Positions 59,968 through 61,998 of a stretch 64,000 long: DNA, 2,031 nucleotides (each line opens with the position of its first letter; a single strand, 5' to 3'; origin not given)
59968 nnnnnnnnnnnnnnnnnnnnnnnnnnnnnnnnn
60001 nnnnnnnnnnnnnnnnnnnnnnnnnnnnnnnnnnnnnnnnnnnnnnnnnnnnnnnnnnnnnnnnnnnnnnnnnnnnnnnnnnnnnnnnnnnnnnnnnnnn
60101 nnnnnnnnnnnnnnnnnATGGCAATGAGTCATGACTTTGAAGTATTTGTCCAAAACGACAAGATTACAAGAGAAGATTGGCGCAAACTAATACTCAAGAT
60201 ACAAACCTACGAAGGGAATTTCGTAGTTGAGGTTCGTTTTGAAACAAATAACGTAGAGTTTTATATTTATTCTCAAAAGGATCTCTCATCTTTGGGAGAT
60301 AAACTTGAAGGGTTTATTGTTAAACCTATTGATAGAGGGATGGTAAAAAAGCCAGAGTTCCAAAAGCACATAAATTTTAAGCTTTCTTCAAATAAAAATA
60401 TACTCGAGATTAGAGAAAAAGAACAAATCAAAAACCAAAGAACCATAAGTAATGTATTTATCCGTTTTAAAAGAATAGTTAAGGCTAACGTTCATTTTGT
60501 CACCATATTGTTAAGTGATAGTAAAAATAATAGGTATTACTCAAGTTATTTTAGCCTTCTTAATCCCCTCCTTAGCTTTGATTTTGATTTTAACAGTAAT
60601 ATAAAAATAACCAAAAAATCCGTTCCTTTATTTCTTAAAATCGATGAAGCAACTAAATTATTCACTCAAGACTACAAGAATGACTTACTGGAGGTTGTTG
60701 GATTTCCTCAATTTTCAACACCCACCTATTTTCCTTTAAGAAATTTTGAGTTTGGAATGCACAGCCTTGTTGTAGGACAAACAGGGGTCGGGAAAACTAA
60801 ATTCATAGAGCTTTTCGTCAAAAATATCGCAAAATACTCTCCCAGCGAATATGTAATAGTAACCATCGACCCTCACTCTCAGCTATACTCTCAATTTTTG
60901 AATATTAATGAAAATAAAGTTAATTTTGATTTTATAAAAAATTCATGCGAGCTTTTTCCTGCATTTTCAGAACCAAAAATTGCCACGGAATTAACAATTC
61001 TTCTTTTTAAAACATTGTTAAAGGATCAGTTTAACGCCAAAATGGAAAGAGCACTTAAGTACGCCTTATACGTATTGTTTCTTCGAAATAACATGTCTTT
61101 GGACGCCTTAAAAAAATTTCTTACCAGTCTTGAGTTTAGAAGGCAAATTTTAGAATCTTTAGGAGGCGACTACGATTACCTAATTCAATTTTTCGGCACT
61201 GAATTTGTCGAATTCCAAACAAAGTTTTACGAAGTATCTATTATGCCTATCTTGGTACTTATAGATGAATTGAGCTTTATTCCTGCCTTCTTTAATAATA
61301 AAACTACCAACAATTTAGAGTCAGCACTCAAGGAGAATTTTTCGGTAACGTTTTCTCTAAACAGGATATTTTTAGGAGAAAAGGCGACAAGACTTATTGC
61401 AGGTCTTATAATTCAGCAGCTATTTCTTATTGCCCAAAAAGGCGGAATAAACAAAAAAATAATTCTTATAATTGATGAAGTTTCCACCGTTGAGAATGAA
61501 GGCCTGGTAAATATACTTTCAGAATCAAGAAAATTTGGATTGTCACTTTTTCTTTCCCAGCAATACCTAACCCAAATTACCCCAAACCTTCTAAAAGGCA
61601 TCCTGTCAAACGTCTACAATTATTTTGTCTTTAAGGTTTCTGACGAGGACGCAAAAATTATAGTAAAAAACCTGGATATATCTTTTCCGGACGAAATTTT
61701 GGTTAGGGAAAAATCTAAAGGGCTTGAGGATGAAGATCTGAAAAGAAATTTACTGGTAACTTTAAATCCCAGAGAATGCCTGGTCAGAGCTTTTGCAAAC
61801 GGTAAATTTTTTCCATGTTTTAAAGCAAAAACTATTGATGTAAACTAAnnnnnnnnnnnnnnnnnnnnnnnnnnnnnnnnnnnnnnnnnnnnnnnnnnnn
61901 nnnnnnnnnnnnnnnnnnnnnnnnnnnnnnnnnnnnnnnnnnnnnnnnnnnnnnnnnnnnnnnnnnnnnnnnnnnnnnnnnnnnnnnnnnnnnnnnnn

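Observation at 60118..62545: Orphan FtsK/HerA/VirB4-superfamily ATPase with novel N-terminal domain and a Cys-cluster partner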

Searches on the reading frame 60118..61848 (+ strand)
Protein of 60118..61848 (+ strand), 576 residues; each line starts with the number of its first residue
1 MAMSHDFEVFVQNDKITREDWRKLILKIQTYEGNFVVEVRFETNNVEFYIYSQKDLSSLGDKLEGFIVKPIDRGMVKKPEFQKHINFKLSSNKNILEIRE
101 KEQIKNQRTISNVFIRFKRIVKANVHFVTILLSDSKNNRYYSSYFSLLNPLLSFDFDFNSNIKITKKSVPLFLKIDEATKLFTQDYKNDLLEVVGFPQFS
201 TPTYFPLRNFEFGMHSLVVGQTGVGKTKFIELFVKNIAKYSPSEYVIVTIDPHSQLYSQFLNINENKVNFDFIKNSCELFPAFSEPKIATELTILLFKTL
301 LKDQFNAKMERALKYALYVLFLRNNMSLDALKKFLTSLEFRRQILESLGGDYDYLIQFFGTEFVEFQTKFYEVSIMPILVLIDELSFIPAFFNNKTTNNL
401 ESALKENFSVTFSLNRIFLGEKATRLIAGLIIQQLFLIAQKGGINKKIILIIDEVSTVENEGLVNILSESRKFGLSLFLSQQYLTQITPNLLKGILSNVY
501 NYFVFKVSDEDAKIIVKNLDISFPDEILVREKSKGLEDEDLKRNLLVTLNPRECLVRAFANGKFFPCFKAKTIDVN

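Call 3: search_protein_families(library=pfam, proteins=[window:60118-61848:+], max_evalue=1)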
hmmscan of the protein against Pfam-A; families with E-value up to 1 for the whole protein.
window:60118-61848:+ (576 aa): 13 families
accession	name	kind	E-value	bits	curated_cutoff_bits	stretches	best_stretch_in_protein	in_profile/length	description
PF10412.15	TrwB_AAD_bind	-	2.7e-06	27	20.5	2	444-512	242-315/387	Type IV secretion-system coupling protein DNA-binding domain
PF01935.23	DUF87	-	3.1e-06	27.9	23.2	1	213-272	23-81/220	Helicase HerA, central domain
PF13401.12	AAA_22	-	0.00037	21.2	27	1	216-254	8-45/130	AAA domain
PF01580.24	FtsK_SpoIIIE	-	0.00054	19.9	24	1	195-254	23-81/221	FtsK/SpoIIIE family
PF13245.12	AAA_19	-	0.026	15.1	25.1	0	216-243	14-41/134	AAA domain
PF12775.13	AAA_7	-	0.036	14.1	25.8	1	213-253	33-70/181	P-loop containing dynein motor region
PF00270.35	DEAD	-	0.065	13.4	26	1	214-263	15-64/167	DEAD/DEAH box helicase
PF06745.19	ATPase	-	0.072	12.9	26.6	1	215-255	21-61/231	KaiC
PF08477.19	Roc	-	0.095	13.4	27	1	217-255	3-39/119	Ras of Complex, Roc, domain of DAPkinase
PF00910.28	RNA_helicase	-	0.13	13.2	21.5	1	218-276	3-62/105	RNA helicase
PF12696.13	TraG-D_C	-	0.13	12.6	22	1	449-511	3-70/126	TraM recognition site of TraD and TraG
PF13604.12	AAA_30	-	0.21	11.7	27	0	435-474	81-116/191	AAA domain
PF04851.21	ResIII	-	0.46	10.8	22.5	1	215-270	25-83/164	Type III restriction enzyme, res subunit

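Call 4: search_protein_families(library=padloc, proteins=[window:60118-61848:+], max_evalue=1)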
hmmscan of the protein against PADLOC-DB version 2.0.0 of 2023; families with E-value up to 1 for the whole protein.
window:60118-61848:+ (576 aa): 8 families
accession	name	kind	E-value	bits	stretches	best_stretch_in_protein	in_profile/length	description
PDLC04140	mad8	-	8.5e-14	49.8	1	213-518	27-265/314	mads_8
PDLC04105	HerA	-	2.4e-07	27.7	2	212-259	165-209/576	-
PDLC04100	HerA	-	7.5e-06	22.9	2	468-512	473-513/580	-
PDLC02185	HerA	-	9.4e-06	22.6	2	214-252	165-203/585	-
PDLC04103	HerA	-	6.8e-05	19.4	1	444-518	453-520/579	-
PDLC01055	HerA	-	0.00014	18.9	1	214-262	158-205/532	Type III coevolved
PDLC04104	HerA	-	0.01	12.6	1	454-519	237-301/379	-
PDLC04098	HerA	-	0.013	12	1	466-515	562-608/686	-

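Call 5: search_protein_families(library=ncbifam, proteins=[window:60118-61848:+], max_evalue=1)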
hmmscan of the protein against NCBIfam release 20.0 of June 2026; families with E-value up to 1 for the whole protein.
window:60118-61848:+ (576 aa): 7 families
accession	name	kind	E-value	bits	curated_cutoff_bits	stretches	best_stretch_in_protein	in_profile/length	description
TIGR03743.1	SXT_TraD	subfamily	1.3e-09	37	366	2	442-519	482-565/636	conjugative transfer system coupling protein TraD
TIGR02759.1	TraD_Ftype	equivalog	5.2e-05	22.2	521.35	1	437-488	398-450/566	type IV conjugative transfer system coupling protein TraD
NF042943.1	HerA_antiphage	equivalog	0.00011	20.9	800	2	468-512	467-507/566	anti-phage-associated helicase HerA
NF033849.1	ser_rich_anae_1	subfamily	0.001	16.5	650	1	464-516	1051-1100/1163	serine-rich protein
TIGR03925.1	T7SS_EccC_b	equivalog_domain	0.0011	17.3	346.55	1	211-259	359-408/564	type VII secretion protein EccCb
TIGR03754.1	conj_TOL_TraD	equivalog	0.0072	14.9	647.55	1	214-253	181-217/643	type IV conjugative transfer system coupling protein TraD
TIGR03924.1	T7SS_EccC_a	equivalog_domain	0.012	14.4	509.15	1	212-248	449-486/673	type VII secretion protein EccCa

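Call 6: find_homologous_proteins(query=window:60118-61848:+)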
Query window:60118-61848:+ (576 aa): 175 proteins with E <= 0.001 among 8000 candidates; the best 120 are listed.
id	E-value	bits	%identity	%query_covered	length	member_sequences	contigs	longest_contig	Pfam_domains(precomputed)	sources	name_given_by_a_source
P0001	0.0e+0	1247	100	100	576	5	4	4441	PF10412.16,PF01935.24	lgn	-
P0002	0.0e+0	1072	87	99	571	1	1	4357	PF10412.16,PF01935.24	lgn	-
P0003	1.6e-259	880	71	99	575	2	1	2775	PF10412.16,PF01935.24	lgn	-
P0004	3.8e-257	873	69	99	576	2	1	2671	PF10412.16,PF01935.24,PF01580.25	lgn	-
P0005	1.5e-255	867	70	99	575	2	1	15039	PF10412.16,PF01935.24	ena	-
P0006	1.3e-253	861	70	99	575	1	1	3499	PF10412.16,PF01935.24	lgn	-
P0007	8.4e-252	855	69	99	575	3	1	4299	PF10412.16,PF01935.24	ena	-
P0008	2.0e-250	850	68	100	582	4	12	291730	PF10412.16,PF01935.24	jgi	-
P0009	2.5e-249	847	69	99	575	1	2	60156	PF10412.16,PF01935.24,PF01580.25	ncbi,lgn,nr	ncbi:DUF87 domain-containing protein [Patescibacteria group bacterium]|nr:DUF87 domain-containing pr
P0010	2.7e-249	847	68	99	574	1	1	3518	PF10412.16,PF01935.24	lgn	-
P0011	1.1e-248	845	68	99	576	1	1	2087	PF10412.16,PF01935.24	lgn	-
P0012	1.8e-247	841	66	100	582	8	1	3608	PF10412.16,PF01935.24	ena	-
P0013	1.8e-247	841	68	99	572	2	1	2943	PF10412.16,PF01935.24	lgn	-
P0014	8.2e-246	835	67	99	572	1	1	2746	PF10412.16,PF01935.24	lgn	-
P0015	5.9e-244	829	67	99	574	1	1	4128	PF10412.16,PF01935.24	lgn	-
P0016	2.1e-243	827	67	99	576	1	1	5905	PF01935.24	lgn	-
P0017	4.1e-243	826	67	99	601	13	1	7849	PF10412.16,PF01935.24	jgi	-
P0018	8.7e-241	819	67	99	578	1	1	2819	PF10412.16,PF01935.24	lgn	-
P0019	2.9e-240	817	66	99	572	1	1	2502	PF10412.16,PF01935.24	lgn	-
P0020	2.9e-240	817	66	99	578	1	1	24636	PF10412.16,PF01935.24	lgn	-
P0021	7.6e-240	816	65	99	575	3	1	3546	PF10412.16,PF01935.24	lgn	-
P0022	1.9e-237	808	66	99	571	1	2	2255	PF10412.16,PF01935.24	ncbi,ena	-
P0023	1.5e-236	805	65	99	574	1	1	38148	PF10412.16,PF01935.24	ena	-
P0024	2.9e-234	797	66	99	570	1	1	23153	PF10412.16,PF01935.24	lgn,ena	-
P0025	3.2e-234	797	65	99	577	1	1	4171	PF10412.16,PF01935.24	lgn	-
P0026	2.2e-233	794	66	99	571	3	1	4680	PF10412.16,PF01935.24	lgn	-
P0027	1.2e-231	789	66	99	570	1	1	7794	PF10412.16,PF01935.24,PF13401.13,PF01580.25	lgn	-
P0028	2.9e-231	787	65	99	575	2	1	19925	PF10412.16,PF01935.24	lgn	-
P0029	3.4e-230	784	64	99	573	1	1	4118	PF10412.16,PF01935.24,PF01580.25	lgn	-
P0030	2.1e-229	781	64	99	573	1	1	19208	PF10412.16,PF01935.24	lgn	-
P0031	2.2e-229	781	63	99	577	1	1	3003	PF10412.16,PF01935.24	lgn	-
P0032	5.0e-228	777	64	99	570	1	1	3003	PF01935.24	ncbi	-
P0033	1.6e-226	772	64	99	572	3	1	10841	PF10412.16,PF01935.24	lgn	-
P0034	1.7e-226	771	64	99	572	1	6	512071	PF10412.16,PF01935.24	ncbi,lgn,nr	ncbi:ATP-binding protein [Candidatus Daviesbacteria bacterium]|nr:ATP-binding protein [Candidatus Da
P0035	9.7e-225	766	64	99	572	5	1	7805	PF10412.16,PF01935.24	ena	-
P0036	8.9e-224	763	63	100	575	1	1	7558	PF10412.16,PF01935.24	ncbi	-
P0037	1.2e-223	762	64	99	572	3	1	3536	PF10412.16,PF01935.24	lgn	-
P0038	9.8e-223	759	63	99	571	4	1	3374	PF10412.16,PF01935.24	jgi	jgi:hypothetical protein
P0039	1.2e-222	759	62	99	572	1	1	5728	PF10412.16,PF01935.24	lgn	-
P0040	3.3e-222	757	62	99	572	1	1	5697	PF10412.16,PF01935.24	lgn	-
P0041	7.4e-222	756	62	99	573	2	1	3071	PF10412.16,PF01935.24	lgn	-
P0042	1.5e-221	755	60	99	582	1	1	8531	PF10412.16,PF01935.24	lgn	-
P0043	1.8e-221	755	62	99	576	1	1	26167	PF10412.16,PF01935.24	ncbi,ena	-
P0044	2.8e-221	754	63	99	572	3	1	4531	PF10412.16,PF01935.24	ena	-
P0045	4.9e-221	753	64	99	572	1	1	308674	PF10412.16,PF01935.24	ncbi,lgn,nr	ncbi:MAG: DUF87 domain-containing protein [Candidatus Daviesbacteria bacterium]|nr:DUF87 domain-cont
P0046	3.9e-219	747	62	99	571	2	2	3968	PF10412.16,PF01935.24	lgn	-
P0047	7.2e-219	746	62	99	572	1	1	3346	PF10412.16,PF01935.24,PF13401.13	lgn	-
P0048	1.2e-218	746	63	99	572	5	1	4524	PF10412.16,PF01935.24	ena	-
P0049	8.5e-218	743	62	99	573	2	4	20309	PF10412.16,PF01935.24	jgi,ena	-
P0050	1.5e-217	742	62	99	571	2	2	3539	PF01935.24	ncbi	-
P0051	5.4e-215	734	61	99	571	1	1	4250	PF10412.16,PF01935.24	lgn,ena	-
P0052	4.0e-214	731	61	99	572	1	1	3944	PF10412.16,PF01935.24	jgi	jgi:hypothetical protein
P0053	4.1e-214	731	61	99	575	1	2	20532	PF01935.24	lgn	-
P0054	7.9e-214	730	59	99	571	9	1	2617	PF10412.16,PF01935.24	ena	-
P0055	1.1e-211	723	61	99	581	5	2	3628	PF10412.16,PF01935.24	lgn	-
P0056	2.5e-211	721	61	99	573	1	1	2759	PF10412.16,PF01935.24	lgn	-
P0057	3.3e-210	718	59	99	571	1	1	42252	PF10412.16,PF01935.24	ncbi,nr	ncbi:ATP-binding protein [Candidatus Roizmanbacteria bacterium]|nr:ATP-binding protein [Candidatus R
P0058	7.0e-206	703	59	99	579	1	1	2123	PF01935.24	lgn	-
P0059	6.0e-200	684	57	99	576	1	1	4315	PF10412.16,PF01935.24,PF13401.13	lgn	-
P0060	6.8e-199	680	56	99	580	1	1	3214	PF10412.16,PF01935.24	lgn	-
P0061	1.6e-196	673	55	99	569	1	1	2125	PF10412.16,PF01935.24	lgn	-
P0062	2.4e-193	662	57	99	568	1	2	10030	PF10412.16,PF01935.24,PF01580.25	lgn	-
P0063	1.2e-189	650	67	78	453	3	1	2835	PF10412.16,PF01935.24,PF01580.25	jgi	jgi:hypothetical protein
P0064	4.0e-187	642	52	99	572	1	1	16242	PF10412.16,PF01935.24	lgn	-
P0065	3.9e-185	635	56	98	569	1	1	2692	PF10412.16,PF01935.24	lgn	-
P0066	6.3e-182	624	68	75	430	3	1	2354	PF10412.16,PF01935.24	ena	-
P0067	1.2e-179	617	52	100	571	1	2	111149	PF10412.16,PF01935.24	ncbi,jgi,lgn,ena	-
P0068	8.2e-173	594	52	99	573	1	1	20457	PF01935.24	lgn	-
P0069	1.5e-171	590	51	99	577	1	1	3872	PF10412.16,PF01935.24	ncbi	-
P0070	5.5e-171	588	52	99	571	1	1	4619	PF10412.16,PF01935.24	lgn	-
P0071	4.3e-170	585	52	99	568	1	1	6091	PF10412.16,PF01935.24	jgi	-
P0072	1.5e-169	584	51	99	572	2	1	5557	PF01935.24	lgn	-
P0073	7.4e-169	581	51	99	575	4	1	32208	PF10412.16,PF01935.24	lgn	-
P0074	1.1e-167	577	51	99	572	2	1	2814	PF10412.16,PF01935.24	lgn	-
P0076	1.7e-161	557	49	99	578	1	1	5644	PF10412.16,PF01935.24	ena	-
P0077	9.6e-159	548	47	99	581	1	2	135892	PF10412.16,PF01935.24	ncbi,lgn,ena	-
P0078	1.5e-156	541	48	99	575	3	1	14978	PF10412.16,PF01935.24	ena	-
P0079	6.7e-156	539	48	99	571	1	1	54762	PF01935.24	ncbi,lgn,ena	-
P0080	3.7e-155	536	46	99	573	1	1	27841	PF10412.16,PF01935.24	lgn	-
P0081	3.1e-154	533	47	100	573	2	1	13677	PF10412.16,PF01935.24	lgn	-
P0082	6.2e-154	532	46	99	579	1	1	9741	PF10412.16,PF01935.24,PF13604.13,PF13401.13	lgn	-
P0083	1.0e-153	531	46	99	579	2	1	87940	PF01935.24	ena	-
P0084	1.5e-153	531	46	99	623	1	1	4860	PF10412.16,PF01935.24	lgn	-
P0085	9.7e-153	528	46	99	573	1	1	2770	PF10412.16,PF01935.24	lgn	-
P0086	1.9e-152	527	49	98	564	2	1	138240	PF01935.24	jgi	jgi:hypothetical protein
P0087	3.4e-152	526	46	99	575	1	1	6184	PF10412.16,PF01935.24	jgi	jgi:hypothetical protein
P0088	1.1e-151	525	58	75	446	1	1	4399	PF01935.24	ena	-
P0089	1.6e-151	524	46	100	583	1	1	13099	PF10412.16,PF01935.24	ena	-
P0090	5.3e-151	522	46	99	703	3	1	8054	PF10412.16,PF01935.24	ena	-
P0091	6.4e-151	522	45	99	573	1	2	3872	PF10412.16,PF01935.24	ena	-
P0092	1.1e-147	511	45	99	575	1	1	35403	PF10412.16,PF01935.24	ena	-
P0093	2.7e-147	510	44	99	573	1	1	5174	PF10412.16,PF01935.24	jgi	-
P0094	6.6e-146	506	45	99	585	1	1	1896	PF10412.16,PF01935.24,PF13401.13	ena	-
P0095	1.6e-145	504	45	99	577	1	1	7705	PF10412.16,PF01935.24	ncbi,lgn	-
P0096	2.6e-145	504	44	99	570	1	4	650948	PF10412.16,PF01935.24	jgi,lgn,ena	jgi:hypothetical protein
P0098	7.9e-144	499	44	99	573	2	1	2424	PF10412.16,PF01935.24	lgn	-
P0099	1.0e-143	498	44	99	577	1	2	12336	PF10412.16,PF01935.24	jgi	jgi:hypothetical protein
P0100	1.8e-143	497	44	99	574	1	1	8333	PF10412.16,PF01935.24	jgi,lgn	jgi:hypothetical protein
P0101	2.8e-143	497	43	99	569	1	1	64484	PF10412.16,PF01935.24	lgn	-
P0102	1.7e-140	488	44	99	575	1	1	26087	PF10412.16,PF01935.24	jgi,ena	-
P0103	4.5e-140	486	45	99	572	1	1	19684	PF10412.16,PF01935.24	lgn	-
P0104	1.2e-139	485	43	99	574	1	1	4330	PF10412.16,PF01935.24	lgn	-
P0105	1.9e-136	474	42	99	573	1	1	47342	PF10412.16,PF01935.24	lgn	-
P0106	5.6e-135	469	42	99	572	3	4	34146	PF10412.16,PF01935.24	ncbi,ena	-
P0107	1.9e-133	464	43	99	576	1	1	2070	PF01935.24,PF13401.13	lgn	-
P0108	2.0e-133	464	41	99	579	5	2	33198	PF10412.16,PF01935.24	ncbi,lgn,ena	-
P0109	5.0e-131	456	44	99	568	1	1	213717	PF10412.16,PF01935.24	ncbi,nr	ncbi:MAG: hypothetical protein KatS3mg090_0416 [Patescibacteria group bacterium]|nr:MAG: hypothetica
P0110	1.5e-130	455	64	59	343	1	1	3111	PF01935.24,PF01580.25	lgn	-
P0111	3.0e-130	454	44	99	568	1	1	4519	PF10412.16,PF01935.24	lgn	-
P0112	1.7e-129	451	41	99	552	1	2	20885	PF10412.16,PF01935.24,PF13604.13,PF13401.13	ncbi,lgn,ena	-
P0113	1.8e-129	451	41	99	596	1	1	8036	PF10412.16,PF01935.24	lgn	-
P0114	1.2e-128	449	42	99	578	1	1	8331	PF10412.16,PF01935.24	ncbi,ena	-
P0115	1.0e-127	445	39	99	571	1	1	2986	PF10412.16,PF01935.24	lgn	-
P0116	6.9e-126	439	39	99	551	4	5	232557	PF10412.16,PF01935.24,PF13604.13,PF13401.13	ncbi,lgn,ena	-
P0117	1.1e-125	439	54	71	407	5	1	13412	PF01935.24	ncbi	-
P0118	3.2e-124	434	40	99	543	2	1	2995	PF10412.16,PF01935.24,PF13604.13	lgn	-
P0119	8.5e-124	433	40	99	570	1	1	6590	PF10412.16,PF01935.24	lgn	-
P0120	9.1e-122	426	39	99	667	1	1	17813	PF10412.16,PF01935.24,PF13604.13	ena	-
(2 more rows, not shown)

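Call 10: search_solved_structures(query=window:60118-61848:+, max_evalue=1)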
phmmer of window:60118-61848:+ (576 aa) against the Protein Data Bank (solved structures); distinct sequences matched with E-value up to 1: 1.
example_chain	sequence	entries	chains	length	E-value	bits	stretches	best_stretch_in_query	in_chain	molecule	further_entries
9qks_G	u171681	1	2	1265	0.14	14.3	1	183-253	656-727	ESX secretion system protein YukB,Green fluorescent protein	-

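Call 15: find_related_loci(query=A1, collection=genome_contigs, flank=10000)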
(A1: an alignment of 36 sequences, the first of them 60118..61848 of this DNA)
Query A1 (576 aa) in genome_contigs; peptide patterns used: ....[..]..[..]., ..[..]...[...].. (x = any residue, [..] = any of these).
448 stretches matched a pattern; 277 encode a relative of the query (tblastn E <= 1e-3); the best 80 are kept; 80 distinct loci.
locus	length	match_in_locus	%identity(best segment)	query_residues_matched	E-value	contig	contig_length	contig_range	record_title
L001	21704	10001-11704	64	7-575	0e+0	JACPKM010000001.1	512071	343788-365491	MAG: Candidatus Daviesbacteria bacterium isolate NC_groundwater_494_Ag_S-0.1um_37_28 S35_SO-1_scaffold_33038, whole geno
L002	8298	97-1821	63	1-575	0e+0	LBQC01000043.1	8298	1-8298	MAG: Candidatus Roizmanbacteria bacterium GW2011_GWA2_35_19 UR68_C0043, whole genome shotgun sequence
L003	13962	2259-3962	59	7-575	0e+0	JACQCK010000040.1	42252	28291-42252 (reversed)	MAG: Candidatus Roizmanbacteria bacterium isolate NC_groundwater_966_Pr1_S-0.2um_45_16 Montesol18-Sp2_coassembly_scaffol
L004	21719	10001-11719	47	5-576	7e-163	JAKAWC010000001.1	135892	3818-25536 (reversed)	MAG: Candidatus Micrarchaeota archaeon isolate YP4.bin34 NODE_147_length_135892_cov_2.599028, whole genome shotgun seque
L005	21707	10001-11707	46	4-572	1e-160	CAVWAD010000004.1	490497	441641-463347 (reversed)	MAG: uncultured archaeon isolate MFD03726.bin.2.73 genome assembly, contig: contig_30163, whole genome shotgun sequence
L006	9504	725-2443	67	7-576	0e+0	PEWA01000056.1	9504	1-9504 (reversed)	MAG: Candidatus Shapirobacteria bacterium CG06_land_8_20_14_3_00_40_12 CG06_land_8_20_14_3.00_150_scaffold_10724_c, whol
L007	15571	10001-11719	46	7-575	4e-155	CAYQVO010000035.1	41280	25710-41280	MAG TPA_asm: uncultured Bdellovibrionales bacterium isolate SRP239243_co2_48 genome assembly, contig: NODE_1258_length_4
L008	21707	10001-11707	44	7-574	2e-148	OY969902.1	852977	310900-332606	MAG: uncultured archaeon isolate MFD01476.bin.c.10 genome assembly, chromosome: 1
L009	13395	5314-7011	46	4-570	1e-154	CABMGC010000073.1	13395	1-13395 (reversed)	uncultured archaeon isolate LFW-125_1 genome assembly, contig: LFW1251_75, whole genome shotgun sequence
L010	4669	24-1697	40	5-574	4e-149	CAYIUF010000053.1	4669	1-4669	MAG TPA_asm: uncultured Gammaproteobacteria bacterium isolate ERP119705_co5_572 genome assembly, contig: NODE_26209_leng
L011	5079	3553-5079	47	5-512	1e-147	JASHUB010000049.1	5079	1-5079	MAG: Candidatus Micrarchaeota archaeon isolate JOPF168 JOPF_NEAR_contig_1174240, whole genome shotgun sequence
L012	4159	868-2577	43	7-575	4e-147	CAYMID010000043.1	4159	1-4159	MAG TPA_asm: uncultured Gammaproteobacteria bacterium isolate SRP342105_co2_131 genome assembly, contig: NODE_26700_leng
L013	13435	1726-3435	42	7-575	2e-142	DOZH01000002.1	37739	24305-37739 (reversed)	MAG TPA_asm: Candidatus Uhrbacteria bacterium isolate UBA11707 contig_7666, whole genome shotgun sequence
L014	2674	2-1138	59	196-575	7e-150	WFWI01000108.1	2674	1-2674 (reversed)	MAG: Candidatus Microgenomates bacterium isolate S141_128 k151_63780, whole genome shotgun sequence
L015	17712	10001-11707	41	7-575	3e-139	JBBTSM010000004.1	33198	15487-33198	MAG: Patescibacteria group bacterium isolate H41-bin182_1 H41_bin182_1_000000000004, whole genome shotgun sequence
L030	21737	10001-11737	38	3-575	3e-125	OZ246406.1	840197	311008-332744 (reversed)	MAG: uncultured Candidatus Saccharibacteria bacterium isolate SRP298887_co1_104 genome assembly, chromosome: 1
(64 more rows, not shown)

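Call 21: search_solved_structures(query=A1, max_evalue=1)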
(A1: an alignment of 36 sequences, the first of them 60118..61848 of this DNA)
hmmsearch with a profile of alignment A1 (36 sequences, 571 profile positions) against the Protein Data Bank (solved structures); distinct sequences matched with E-value up to 1: 19.
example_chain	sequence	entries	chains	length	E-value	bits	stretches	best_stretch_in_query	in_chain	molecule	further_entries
4nh0_A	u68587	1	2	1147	8.6e-05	24.6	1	210-249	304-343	Cell divisionFtsK/SpoIIIE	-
8xau_A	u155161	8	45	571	0.00024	23.2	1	209-268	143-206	ATP-binding protein | HerA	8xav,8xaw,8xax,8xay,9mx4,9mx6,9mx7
8wiv_A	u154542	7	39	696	0.00052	22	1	209-264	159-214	Helicase HerA central domain-containing protein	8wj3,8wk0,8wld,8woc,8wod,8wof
9qks_G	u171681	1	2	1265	0.001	21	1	171-250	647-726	ESX secretion system protein YukB,Green fluorescent protein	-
1gl6_A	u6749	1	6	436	0.002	20.1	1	211-262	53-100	ATPASE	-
1e9r_A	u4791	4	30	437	0.002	20.1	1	211-262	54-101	CONJUGAL TRANSFER PROTEIN TRWB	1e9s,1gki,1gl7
8j4u_M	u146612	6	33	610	0.049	15.5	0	209-258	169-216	Nucleoside triphosphate hydrolase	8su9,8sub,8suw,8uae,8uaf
9x1l_A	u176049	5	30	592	0.086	14.7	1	199-253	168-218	DNA helicase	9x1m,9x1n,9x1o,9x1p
8ziq_M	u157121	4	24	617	0.089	14.7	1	209-259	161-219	HerA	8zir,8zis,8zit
4d2i_A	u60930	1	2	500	0.18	13.7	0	200-256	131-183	HERA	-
8glv_Cn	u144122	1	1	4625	0.19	13.6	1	189-280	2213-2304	AAA+ ATPase domain-containing protein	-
7y18_A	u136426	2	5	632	0.2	13.5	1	161-237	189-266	Polynucleotide 5'-hydroxyl-kinase GRC3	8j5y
5d3m_B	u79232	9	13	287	0.2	13.5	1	208-279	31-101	Energy-coupling factor transporter ATP-binding protein EcfA2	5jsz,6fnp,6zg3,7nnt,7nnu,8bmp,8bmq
8bms_B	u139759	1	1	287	0.2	13.5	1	208-279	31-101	Energy-coupling factor transporter ATP-binding protein EcfA2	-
7es4_A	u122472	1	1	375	0.21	13.4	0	212-238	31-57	DNA phosphorothioation-dependent restriction protein DptH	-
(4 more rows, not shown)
